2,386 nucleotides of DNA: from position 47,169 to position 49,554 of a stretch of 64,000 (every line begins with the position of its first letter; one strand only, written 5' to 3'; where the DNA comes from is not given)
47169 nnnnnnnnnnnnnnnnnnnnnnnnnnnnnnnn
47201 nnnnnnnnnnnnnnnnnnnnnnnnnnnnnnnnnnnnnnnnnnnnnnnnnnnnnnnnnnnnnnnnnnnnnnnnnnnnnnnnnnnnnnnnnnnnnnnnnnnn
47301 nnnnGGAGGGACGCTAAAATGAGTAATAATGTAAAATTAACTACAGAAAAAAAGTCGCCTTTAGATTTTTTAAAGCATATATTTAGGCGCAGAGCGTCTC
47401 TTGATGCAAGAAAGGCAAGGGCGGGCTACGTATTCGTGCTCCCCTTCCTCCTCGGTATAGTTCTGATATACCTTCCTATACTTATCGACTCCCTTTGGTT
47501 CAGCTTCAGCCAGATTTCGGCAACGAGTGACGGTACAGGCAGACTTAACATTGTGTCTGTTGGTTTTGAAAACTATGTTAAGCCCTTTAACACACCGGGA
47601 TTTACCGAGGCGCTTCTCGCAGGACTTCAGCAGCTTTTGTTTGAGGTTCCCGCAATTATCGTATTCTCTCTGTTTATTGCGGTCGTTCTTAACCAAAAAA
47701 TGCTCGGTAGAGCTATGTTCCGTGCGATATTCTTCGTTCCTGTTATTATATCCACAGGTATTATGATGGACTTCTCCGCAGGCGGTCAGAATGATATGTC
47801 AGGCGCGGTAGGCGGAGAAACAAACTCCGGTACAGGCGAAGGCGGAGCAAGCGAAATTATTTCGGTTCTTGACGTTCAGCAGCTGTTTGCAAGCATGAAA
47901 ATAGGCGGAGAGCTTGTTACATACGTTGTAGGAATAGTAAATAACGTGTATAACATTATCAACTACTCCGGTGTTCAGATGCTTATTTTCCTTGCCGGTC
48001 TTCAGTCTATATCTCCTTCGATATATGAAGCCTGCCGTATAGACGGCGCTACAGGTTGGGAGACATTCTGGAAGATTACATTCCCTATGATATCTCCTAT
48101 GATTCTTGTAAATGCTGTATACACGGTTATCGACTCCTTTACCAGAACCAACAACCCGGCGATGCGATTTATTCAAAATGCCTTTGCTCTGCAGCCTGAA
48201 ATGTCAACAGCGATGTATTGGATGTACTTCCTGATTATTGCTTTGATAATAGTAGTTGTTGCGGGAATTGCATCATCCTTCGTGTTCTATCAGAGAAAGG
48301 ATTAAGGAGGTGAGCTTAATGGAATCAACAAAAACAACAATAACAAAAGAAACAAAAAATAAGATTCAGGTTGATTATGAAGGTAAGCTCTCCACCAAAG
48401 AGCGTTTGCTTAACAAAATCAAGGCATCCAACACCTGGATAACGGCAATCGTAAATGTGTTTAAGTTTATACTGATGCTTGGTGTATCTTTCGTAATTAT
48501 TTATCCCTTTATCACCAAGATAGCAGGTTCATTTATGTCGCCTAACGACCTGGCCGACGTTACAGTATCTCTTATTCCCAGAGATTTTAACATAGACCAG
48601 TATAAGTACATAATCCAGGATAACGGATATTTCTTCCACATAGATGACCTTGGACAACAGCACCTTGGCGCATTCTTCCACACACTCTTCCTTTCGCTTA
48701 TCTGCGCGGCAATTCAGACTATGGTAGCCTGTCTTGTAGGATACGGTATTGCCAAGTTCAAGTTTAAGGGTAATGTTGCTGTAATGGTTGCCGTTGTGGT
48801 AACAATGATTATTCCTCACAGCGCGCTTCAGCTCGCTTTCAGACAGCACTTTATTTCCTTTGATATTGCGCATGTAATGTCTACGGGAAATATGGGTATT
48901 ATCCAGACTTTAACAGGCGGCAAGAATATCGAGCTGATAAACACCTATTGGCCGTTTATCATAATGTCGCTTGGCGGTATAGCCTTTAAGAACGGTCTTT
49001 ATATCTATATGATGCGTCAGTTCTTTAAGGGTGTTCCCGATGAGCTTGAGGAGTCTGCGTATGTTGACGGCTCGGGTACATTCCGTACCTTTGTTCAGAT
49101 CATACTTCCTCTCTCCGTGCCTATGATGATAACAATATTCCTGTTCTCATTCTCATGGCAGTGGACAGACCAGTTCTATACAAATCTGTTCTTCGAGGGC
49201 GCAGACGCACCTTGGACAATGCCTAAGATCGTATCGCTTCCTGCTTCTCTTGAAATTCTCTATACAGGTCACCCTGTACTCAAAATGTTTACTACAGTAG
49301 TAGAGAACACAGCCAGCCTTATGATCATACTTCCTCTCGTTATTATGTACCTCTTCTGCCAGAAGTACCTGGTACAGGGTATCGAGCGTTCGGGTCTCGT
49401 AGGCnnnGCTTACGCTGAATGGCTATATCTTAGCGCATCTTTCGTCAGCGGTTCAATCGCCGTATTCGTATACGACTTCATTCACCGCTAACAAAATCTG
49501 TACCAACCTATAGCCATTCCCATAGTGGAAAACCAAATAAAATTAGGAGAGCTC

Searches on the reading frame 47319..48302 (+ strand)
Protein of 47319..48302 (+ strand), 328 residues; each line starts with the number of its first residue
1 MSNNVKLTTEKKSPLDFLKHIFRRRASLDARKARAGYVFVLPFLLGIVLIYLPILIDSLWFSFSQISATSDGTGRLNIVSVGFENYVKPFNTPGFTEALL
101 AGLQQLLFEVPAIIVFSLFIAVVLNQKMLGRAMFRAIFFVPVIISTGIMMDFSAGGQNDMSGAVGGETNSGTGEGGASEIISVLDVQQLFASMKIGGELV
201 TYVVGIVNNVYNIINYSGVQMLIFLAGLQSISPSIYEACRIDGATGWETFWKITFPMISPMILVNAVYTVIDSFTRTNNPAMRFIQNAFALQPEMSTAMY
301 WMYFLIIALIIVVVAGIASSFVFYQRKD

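Call 4: search_protein_families(library=pfam, proteins=[window:47319-48302:+], max_evalue=0.01)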
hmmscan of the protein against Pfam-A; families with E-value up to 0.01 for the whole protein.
window:47319-48302:+ (328 aa): 1 family
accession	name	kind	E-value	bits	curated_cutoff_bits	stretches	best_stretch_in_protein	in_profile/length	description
PF00528.27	BPD_transp_1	-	3.5e-11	43.6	26.4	1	216-324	64-175/184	Binding-protein-dependent transport system inner membrane component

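Call 6: search_protein_families(library=ncbifam, proteins=[window:47319-48302:+], max_evalue=0.01)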
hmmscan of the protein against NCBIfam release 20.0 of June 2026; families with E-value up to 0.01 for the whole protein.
window:47319-48302:+ (328 aa): 10 families
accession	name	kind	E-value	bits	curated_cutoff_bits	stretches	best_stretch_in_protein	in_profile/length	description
NF007852.0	PRK10561.1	equivalog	3.9e-12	46.6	335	2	206-275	162-232/295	sn-glycerol-3-phosphate ABC transporter permease UgpA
TIGR00969.1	3a0106s02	subfamily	2.9e-08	33.5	240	1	228-270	166-208/272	sulfate ABC transporter permease subunit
NF040932.1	ABC_arch_GlcU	equivalog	1e-07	31.9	340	1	201-275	132-203/272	glucose ABC transporter permease GlcU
NF040931.1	ABC_arch_GlcT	equivalog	5.6e-07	29.5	360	1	212-312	150-247/278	glucose ABC transporter permease GlcT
NF008232.0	PRK10999.1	equivalog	9e-06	24.7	392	1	221-261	390-432/520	maltose ABC transporter permease MalF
TIGR02140.1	permease_CysW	equivalog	4.7e-05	23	329.1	0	80-146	30-97/261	sulfate ABC transporter permease subunit CysW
NF008231.0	PRK10998.1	equivalog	7.5e-05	22.4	261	1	189-276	140-229/296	maltose ABC transporter permease MalG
TIGR01581.1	Mo_ABC_porter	hypoth_equivalog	0.00013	21.5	210.3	1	225-271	123-169/225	ABC transporter permease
NF006939.0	PRK09421.1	equivalog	0.0029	17.1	262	0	228-300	116-187/230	molybdate ABC transporter permease subunit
TIGR03262.1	PhnU2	equivalog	0.0066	15.1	593.25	1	53-270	16-197/546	putative 2-aminoethylphosphonate ABC transporter permease subunit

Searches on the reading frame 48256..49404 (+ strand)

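Call 4: search_protein_families(library=pfam, proteins=[window:48256-49404:+], max_evalue=0.01)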
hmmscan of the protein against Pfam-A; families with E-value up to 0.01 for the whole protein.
window:48256-49404:+ (383 aa): 1 family
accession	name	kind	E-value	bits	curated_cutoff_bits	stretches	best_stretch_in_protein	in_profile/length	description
PF00528.27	BPD_transp_1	-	4e-10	40.2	26.4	1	160-317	3-136/184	Binding-protein-dependent transport system inner membrane component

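Call 6: search_protein_families(library=ncbifam, proteins=[window:48256-49404:+], max_evalue=0.01)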
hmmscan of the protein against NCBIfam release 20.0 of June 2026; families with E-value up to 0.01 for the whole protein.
window:48256-49404:+ (383 aa): 11 families
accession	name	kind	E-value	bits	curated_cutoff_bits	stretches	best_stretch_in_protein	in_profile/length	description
NF008231.0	PRK10998.1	equivalog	2.6e-19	69.9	261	1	71-380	17-293/296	maltose ABC transporter permease MalG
NF008210.0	PRK10973.1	equivalog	1.1e-13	51.5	297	1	200-376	114-276/281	sn-glycerol-3-phosphate ABC transporter permease UgpE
NF040932.1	ABC_arch_GlcU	equivalog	9.7e-10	38.5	340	1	73-377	8-265/272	glucose ABC transporter permease GlcU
NF040839.1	tungstate_WtpB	equivalog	9.8e-09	35.2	340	1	141-299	43-190/251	tungstate ABC transporter permease WtpB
NF007047.0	PRK09500.1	equivalog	1.9e-08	34.2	326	1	107-205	26-125/257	spermidine/putrescine ABC transporter permease PotC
TIGR01581.1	Mo_ABC_porter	hypoth_equivalog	8.7e-06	25.4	210.3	1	141-300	20-169/225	ABC transporter permease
TIGR02141.1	modB_ABC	equivalog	9.8e-05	22.1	182.6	1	145-300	5-146/208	molybdate ABC transporter permease subunit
NF038219.1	IcmV_IVB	equivalog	0.00018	21.6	100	1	146-205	78-130/149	type IVB secretion system protein IcmV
NF008232.0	PRK10999.1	equivalog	0.00026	19.8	392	1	250-303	388-444/520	maltose ABC transporter permease MalF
NF006939.0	PRK09421.1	equivalog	0.00066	19.1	262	1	134-300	6-159/230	molybdate ABC transporter permease subunit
TIGR02139.1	permease_CysT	equivalog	0.0041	16.7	246.1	1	135-301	47-199/265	sulfate ABC transporter permease subunit CysT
